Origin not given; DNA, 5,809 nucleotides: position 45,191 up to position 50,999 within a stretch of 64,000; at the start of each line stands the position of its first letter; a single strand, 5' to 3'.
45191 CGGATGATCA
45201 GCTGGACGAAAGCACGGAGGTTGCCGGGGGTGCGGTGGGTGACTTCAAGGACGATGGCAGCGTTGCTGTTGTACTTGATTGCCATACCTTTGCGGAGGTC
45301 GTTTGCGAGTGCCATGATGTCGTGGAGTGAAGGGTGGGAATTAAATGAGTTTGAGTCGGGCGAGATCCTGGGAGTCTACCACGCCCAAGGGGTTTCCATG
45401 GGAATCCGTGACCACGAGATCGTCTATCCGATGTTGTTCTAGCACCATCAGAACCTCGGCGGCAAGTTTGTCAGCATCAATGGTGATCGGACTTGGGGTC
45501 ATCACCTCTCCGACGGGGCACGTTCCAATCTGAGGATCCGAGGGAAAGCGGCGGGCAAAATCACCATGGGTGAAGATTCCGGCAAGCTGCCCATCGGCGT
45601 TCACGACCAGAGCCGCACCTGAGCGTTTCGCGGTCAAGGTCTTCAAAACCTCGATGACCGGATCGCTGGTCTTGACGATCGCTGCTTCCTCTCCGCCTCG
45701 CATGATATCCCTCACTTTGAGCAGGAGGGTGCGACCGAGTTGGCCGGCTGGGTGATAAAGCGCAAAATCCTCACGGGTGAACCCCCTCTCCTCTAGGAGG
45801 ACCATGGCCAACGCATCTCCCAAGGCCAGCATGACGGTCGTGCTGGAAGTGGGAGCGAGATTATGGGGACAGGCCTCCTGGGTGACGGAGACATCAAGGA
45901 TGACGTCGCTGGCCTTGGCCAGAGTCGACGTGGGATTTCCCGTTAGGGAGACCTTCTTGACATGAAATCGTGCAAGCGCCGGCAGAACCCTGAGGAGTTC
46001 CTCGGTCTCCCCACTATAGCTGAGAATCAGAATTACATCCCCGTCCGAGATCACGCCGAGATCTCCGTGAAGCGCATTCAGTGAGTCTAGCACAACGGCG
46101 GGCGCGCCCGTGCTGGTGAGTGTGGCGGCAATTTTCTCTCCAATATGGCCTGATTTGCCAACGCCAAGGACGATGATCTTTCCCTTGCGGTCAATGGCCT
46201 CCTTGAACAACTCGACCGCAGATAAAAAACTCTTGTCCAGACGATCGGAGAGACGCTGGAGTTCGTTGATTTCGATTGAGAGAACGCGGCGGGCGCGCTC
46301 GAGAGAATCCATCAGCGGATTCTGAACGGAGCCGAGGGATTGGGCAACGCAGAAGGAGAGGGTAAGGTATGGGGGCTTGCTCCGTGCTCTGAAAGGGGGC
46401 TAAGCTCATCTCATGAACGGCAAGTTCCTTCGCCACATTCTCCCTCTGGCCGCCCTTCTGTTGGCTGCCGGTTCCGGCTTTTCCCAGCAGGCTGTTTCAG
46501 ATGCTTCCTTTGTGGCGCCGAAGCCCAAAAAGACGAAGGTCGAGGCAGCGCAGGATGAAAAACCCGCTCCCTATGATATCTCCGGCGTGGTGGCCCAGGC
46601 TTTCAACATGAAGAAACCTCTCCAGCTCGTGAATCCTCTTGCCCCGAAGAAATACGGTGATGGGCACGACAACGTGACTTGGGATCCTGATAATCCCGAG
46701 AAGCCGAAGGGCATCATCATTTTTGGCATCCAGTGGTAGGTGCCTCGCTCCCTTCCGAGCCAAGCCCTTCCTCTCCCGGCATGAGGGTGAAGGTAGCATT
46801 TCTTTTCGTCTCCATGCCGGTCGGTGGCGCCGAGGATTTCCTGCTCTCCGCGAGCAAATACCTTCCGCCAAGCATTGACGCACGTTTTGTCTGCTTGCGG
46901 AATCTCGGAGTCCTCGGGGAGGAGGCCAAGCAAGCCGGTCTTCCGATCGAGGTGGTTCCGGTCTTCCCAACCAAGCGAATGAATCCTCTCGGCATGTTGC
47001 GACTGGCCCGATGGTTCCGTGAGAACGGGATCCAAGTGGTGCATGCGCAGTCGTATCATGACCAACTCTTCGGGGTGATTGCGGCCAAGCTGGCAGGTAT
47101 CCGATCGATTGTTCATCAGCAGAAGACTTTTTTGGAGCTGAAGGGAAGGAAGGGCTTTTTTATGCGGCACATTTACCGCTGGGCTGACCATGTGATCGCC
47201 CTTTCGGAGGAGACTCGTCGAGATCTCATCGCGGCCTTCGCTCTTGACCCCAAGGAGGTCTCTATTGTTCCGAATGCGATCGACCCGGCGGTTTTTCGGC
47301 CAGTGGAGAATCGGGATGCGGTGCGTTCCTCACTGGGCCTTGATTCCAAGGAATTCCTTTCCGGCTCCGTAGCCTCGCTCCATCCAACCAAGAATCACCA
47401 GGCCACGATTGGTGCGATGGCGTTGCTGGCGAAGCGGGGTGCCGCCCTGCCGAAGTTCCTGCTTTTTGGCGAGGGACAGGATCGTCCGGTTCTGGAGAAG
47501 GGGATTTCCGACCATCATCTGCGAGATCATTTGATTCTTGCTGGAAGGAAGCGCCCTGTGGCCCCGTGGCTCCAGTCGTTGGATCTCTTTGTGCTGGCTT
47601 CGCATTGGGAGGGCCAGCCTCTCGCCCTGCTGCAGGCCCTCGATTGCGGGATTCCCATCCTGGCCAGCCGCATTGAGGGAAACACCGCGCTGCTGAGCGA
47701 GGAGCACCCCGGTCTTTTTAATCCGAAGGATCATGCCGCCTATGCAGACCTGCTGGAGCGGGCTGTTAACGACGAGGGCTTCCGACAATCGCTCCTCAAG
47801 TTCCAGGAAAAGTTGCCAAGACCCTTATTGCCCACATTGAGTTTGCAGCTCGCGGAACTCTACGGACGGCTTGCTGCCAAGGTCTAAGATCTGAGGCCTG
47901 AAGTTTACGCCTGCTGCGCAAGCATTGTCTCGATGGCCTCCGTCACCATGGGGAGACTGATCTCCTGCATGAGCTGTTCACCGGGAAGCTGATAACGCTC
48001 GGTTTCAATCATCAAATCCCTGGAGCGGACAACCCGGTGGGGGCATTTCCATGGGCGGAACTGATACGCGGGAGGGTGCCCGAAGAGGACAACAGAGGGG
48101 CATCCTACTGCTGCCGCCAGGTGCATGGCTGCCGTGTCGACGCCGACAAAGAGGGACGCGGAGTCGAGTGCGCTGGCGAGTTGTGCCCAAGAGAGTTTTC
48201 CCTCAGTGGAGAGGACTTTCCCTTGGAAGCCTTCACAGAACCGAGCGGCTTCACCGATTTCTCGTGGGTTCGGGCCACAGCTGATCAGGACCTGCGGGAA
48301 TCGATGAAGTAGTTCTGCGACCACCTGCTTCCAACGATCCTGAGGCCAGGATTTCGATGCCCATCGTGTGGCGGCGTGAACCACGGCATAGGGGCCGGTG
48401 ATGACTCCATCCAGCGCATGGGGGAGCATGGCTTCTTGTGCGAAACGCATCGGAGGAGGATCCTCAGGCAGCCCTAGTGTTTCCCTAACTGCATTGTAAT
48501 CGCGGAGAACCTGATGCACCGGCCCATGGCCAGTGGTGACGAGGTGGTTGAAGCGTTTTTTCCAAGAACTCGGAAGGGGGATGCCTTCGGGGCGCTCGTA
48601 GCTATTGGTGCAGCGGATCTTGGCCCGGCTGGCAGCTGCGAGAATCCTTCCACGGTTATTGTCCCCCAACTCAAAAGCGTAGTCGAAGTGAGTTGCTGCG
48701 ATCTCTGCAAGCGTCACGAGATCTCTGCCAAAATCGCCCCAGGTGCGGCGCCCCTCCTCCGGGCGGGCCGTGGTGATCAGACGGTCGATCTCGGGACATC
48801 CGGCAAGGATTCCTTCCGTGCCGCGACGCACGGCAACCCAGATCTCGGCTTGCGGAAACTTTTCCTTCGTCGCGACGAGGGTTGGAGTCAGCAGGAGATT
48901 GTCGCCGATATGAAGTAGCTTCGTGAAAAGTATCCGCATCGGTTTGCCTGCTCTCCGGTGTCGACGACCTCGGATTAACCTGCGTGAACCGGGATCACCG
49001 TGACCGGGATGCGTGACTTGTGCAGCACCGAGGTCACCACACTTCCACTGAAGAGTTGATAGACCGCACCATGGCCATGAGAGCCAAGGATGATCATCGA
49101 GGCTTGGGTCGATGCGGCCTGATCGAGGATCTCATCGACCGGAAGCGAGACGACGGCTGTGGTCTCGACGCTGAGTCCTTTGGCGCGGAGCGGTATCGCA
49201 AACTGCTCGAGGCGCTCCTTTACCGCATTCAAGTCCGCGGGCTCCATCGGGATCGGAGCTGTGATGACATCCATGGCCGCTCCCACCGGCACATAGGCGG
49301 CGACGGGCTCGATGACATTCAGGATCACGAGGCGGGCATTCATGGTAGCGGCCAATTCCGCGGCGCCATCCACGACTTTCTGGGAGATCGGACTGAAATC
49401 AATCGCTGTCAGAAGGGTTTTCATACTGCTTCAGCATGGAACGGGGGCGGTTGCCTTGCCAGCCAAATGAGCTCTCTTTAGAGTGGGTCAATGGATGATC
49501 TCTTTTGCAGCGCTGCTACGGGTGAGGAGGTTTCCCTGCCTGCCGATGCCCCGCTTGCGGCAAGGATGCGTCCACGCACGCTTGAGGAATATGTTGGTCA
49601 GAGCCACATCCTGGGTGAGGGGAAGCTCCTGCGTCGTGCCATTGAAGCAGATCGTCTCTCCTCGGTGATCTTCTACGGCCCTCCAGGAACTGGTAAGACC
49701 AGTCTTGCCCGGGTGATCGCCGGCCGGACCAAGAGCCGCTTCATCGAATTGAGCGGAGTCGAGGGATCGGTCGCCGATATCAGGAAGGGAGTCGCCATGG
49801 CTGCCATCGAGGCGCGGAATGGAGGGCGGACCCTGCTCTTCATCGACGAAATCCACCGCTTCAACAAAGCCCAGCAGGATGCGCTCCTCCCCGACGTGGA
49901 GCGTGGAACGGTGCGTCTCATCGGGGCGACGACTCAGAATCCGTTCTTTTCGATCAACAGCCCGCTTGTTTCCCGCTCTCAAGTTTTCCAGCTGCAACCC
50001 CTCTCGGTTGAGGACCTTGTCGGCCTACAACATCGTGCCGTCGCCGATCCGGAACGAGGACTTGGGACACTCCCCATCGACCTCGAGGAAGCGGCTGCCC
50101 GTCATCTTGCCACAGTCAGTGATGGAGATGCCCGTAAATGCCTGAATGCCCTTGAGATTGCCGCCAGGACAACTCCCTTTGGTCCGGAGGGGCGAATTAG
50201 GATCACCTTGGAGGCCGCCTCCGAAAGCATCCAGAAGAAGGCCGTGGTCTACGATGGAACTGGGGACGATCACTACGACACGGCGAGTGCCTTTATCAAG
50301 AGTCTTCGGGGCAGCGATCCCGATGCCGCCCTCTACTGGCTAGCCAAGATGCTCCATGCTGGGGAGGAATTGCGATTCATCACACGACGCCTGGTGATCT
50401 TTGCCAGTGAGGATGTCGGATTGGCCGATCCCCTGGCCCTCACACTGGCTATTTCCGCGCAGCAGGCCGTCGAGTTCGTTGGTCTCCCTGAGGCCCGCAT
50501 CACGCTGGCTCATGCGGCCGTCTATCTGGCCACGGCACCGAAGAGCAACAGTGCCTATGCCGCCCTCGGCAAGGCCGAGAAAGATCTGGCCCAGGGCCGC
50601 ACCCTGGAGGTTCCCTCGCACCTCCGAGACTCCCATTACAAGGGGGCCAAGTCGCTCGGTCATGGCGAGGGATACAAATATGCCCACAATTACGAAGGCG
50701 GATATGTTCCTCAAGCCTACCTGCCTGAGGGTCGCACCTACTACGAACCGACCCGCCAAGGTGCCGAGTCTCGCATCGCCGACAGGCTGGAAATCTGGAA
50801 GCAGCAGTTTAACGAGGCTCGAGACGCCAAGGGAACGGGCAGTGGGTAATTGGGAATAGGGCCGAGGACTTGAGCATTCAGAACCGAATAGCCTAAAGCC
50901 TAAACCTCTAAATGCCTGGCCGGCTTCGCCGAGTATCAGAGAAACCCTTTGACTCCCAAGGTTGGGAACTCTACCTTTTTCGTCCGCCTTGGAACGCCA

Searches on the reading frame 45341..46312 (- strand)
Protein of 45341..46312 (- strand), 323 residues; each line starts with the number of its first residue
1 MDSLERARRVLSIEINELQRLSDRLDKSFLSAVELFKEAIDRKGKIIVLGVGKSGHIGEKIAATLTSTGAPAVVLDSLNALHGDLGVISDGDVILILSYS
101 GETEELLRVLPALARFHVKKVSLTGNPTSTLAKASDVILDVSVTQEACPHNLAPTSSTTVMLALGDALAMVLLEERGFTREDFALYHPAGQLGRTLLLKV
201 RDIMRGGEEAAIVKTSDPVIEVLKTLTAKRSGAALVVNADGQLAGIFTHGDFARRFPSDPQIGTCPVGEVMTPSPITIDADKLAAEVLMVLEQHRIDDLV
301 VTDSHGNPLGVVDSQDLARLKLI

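Call 9: search_protein_families(library=pfam, proteins=[window:45341-46312:-], max_evalue=0.001)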
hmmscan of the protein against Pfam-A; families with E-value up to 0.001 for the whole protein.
window:45341-46312:- (323 aa): 3 families
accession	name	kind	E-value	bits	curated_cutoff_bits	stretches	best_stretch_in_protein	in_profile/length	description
PF01380.27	SIS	-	1.3e-27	96.6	25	1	42-170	4-130/131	SIS domain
PF00571.33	CBS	-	1.9e-17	63.7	24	2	267-320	1-54/57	CBS domain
PF13580.11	SIS_2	-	9.8e-05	22.8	27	0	18-66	10-58/138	SIS domain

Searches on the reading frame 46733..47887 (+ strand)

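Call 10: search_protein_families(library=pfam, proteins=[window:46733-47887:+], max_evalue=0.001)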
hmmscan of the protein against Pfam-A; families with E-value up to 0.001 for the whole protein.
window:46733-47887:+ (384 aa): 5 families
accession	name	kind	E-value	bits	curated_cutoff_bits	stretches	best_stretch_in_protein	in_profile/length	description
PF00534.26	Glycos_transf_1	-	7.6e-23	81.3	26.4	1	194-354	2-165/172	Glycosyl transferases group 1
PF13439.12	Glyco_transf_4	-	1.5e-22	80.9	28.5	1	30-186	1-169/170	Glycosyltransferase Family 4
PF13692.12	Glyco_trans_1_4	-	4.7e-21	76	27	1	212-347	6-142/142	Glycosyl transferases group 1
PF13579.12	Glyco_trans_4_4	-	6.6e-16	59.5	29.7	1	32-181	2-157/158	Glycosyl transferase 4-like domain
PF20706.3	GT4-conflict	-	0.00027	20.5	26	1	275-326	274-325/385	Family 4 Glycosyltransferase in conflict systems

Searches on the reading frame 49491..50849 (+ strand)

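Call 10: search_protein_families(library=pfam, proteins=[window:49491-50849:+], max_evalue=0.001)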
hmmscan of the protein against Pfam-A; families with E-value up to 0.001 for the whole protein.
window:49491-50849:+ (452 aa): 10 families
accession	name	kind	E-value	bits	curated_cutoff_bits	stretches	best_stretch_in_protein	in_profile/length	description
PF12002.13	MgsA_C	-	5.2e-69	231.9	27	1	274-436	1-166/167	MgsA AAA+ ATPase C terminal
PF16193.11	AAA_assoc_2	-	9.6e-26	90.3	34.3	1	194-273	3-81/81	AAA C-terminal domain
PF00004.35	AAA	-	3e-17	63.7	21.2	1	59-167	1-127/131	ATPase family associated with various cellular activities (AAA)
PF05496.18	RuvB_N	-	1.1e-16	61.4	27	1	26-143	1-115/159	Holliday junction DNA helicase RuvB P-loop domain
PF13173.12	AAA_14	-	2.7e-06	27.9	27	1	59-175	5-127/129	AAA domain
PF07728.20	AAA_5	-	3e-06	27.7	22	1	59-142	2-96/139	AAA domain (dynein-related subfamily)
PF13191.12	AAA_16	-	4.8e-06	27.6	32.6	0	50-80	18-48/167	AAA ATPase domain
PF00158.32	Sigma54_activat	-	1.2e-05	25.6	20.2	0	57-150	23-131/168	Sigma-54 interaction domain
PF01078.27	Mg_chelatase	-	4.6e-05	23.3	20.3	0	58-77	24-43/207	Magnesium chelatase, subunit ChlI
PF13604.12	AAA_30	-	0.00068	19.9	27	0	58-150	20-128/191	AAA domain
